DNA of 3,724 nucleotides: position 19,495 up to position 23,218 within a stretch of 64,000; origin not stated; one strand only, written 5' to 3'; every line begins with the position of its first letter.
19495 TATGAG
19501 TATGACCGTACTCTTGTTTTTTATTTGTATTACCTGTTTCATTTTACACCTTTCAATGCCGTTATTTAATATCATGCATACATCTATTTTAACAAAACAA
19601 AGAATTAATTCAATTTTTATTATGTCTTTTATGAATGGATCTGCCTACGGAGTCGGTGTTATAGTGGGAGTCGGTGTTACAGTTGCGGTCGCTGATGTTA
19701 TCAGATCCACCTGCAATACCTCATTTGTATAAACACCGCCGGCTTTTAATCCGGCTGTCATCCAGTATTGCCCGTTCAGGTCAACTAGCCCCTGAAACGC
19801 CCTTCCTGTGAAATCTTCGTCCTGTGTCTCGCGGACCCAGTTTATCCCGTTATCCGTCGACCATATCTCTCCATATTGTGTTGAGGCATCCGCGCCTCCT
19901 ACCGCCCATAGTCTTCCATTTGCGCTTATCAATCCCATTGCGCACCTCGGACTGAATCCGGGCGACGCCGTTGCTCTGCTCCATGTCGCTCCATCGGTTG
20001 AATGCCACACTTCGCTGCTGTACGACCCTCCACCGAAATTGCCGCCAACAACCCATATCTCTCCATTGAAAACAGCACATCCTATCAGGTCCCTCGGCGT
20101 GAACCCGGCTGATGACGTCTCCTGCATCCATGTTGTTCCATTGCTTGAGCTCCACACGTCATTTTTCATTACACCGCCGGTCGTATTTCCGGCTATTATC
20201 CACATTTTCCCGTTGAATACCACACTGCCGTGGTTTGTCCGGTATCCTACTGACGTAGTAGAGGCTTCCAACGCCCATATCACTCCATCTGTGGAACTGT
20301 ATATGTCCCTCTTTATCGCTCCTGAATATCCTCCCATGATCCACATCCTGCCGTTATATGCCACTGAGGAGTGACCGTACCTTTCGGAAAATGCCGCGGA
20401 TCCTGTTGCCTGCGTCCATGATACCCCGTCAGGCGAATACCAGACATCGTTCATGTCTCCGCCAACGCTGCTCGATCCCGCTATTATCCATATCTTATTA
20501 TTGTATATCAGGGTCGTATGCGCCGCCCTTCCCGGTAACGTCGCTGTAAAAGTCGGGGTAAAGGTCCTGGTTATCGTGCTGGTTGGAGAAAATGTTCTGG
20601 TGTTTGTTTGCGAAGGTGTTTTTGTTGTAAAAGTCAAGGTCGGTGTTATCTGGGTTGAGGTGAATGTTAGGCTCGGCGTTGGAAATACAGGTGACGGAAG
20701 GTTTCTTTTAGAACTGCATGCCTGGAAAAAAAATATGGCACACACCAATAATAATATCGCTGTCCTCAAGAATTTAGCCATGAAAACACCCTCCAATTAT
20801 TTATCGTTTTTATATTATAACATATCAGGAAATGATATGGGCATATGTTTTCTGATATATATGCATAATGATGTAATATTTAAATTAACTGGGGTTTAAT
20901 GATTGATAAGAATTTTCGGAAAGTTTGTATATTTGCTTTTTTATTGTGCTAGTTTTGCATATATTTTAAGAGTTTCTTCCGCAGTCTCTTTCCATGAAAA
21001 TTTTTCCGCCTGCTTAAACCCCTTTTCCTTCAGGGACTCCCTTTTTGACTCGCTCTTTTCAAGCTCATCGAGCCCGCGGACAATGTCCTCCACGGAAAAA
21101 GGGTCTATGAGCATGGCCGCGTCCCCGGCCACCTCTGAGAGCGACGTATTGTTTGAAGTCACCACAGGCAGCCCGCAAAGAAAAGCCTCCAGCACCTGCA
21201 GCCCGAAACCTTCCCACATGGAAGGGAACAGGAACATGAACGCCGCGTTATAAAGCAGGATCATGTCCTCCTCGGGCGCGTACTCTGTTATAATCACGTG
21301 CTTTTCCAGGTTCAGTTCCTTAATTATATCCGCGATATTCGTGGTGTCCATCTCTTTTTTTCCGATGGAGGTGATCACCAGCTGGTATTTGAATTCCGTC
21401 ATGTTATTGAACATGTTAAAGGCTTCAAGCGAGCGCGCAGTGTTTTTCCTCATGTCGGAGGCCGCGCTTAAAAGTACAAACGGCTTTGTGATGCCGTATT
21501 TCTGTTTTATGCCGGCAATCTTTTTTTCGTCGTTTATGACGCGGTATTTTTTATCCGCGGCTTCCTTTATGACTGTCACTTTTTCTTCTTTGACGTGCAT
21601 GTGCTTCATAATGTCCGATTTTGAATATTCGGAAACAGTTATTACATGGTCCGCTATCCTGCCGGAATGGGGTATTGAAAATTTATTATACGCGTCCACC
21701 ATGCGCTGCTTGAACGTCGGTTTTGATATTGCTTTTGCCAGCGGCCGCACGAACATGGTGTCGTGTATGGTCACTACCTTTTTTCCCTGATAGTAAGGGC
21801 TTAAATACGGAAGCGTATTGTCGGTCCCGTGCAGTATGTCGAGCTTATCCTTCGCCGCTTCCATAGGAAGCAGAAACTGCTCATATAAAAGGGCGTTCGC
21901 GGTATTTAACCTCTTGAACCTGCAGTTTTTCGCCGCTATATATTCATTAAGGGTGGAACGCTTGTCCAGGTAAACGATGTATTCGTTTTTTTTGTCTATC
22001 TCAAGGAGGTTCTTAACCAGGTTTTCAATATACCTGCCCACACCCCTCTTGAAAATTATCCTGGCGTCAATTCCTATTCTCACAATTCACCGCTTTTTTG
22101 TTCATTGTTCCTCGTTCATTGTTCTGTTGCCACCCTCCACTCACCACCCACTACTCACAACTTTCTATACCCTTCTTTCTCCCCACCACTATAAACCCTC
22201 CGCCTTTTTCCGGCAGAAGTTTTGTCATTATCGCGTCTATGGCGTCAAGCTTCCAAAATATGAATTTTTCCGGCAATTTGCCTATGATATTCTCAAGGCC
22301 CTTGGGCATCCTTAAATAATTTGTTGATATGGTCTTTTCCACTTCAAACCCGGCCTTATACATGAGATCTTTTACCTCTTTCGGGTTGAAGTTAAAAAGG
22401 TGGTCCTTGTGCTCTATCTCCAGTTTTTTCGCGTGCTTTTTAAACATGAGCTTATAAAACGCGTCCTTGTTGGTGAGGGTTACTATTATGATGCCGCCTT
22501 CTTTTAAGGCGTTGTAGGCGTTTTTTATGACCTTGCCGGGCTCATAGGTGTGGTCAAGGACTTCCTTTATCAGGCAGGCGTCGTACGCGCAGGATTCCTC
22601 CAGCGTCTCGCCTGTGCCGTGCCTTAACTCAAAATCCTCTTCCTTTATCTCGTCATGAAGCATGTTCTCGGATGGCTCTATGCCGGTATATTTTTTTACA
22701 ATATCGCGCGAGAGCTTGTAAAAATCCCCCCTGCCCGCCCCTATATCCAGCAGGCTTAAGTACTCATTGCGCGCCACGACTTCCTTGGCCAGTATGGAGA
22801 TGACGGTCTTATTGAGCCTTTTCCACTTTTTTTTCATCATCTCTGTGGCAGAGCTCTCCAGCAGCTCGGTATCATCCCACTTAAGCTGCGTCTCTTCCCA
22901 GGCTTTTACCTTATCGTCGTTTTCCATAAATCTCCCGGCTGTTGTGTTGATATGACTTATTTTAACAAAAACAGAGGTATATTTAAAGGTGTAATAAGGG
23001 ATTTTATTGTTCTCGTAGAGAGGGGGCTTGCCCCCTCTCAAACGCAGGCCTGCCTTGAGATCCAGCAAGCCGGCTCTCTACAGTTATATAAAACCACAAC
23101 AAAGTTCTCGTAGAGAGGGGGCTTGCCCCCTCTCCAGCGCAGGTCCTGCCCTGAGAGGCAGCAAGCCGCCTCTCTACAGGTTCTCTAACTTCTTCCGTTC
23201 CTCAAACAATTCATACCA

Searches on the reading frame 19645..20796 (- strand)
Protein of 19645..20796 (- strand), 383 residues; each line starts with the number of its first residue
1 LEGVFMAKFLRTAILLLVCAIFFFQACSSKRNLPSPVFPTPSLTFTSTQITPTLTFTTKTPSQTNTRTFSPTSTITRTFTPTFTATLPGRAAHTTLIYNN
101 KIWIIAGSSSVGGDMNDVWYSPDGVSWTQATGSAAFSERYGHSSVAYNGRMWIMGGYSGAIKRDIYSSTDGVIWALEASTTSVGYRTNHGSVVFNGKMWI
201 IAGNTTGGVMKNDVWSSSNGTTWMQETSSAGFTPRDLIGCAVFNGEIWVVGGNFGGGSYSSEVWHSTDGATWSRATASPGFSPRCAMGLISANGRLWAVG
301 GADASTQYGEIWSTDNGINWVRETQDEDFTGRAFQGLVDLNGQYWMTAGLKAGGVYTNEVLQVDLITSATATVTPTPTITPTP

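Call 48: search_protein_families(library=pfam, proteins=[window:19645-20796:-], max_evalue=0.001)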
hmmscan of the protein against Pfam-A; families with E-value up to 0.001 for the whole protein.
window:19645-20796:- (383 aa): 5 families
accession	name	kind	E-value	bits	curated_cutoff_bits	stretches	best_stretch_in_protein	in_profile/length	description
PF24681.1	Kelch_KLHDC2_KLHL20_DRC7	-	3.6e-21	75.9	50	2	82-215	43-182/221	KLHDC2/KLHL20/DRC7 Kelch-repeats domain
PF01344.31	Kelch_1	-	2e-15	56.4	20.1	0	139-162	2-23/46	Kelch motif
PF24981.1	Beta-prop_ATRN-LZTR1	-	1.5e-11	44.6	50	1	123-165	244-288/289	Attractin/LZTR1 beta-propeller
PF13964.12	Kelch_6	-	1.2e-07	31.9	25.3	0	139-160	2-23/50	Kelch motif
PF13418.12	Kelch_4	-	1.3e-06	28.7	21.6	0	244-279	12-48/49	Galactose oxidase, central domain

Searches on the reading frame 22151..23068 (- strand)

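Call 48: search_protein_families(library=pfam, proteins=[window:22151-23068:-], max_evalue=0.001)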
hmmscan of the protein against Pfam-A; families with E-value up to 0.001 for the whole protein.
window:22151-23068:- (305 aa): 7 families
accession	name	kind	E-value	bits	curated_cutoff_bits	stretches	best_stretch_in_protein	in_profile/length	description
PF13489.12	Methyltransf_23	-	3.8e-15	56.4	27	1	100-245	20-163/164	Methyltransferase domain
PF08241.18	Methyltransf_11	-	1.9e-11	44.9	21.2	1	107-196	1-95/95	Methyltransferase domain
PF05219.18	DREV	-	5.4e-10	39.3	26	1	99-252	91-244/265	DREV methyltransferase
PF13847.12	Methyltransf_31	-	3.2e-09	37.1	27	1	105-213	6-127/145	Methyltransferase domain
PF08242.18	Methyltransf_12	-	8.7e-09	36.4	30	1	107-194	1-98/98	Methyltransferase domain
PF13649.12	Methyltransf_25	-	4.8e-07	30.8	27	1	107-192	2-97/97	Methyltransferase domain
PF03291.22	mRNA_G-N7_MeTrfase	-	0.00057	19.5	26.6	0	82-142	37-102/315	mRNA (guanine-N(7))-methyltransferase domain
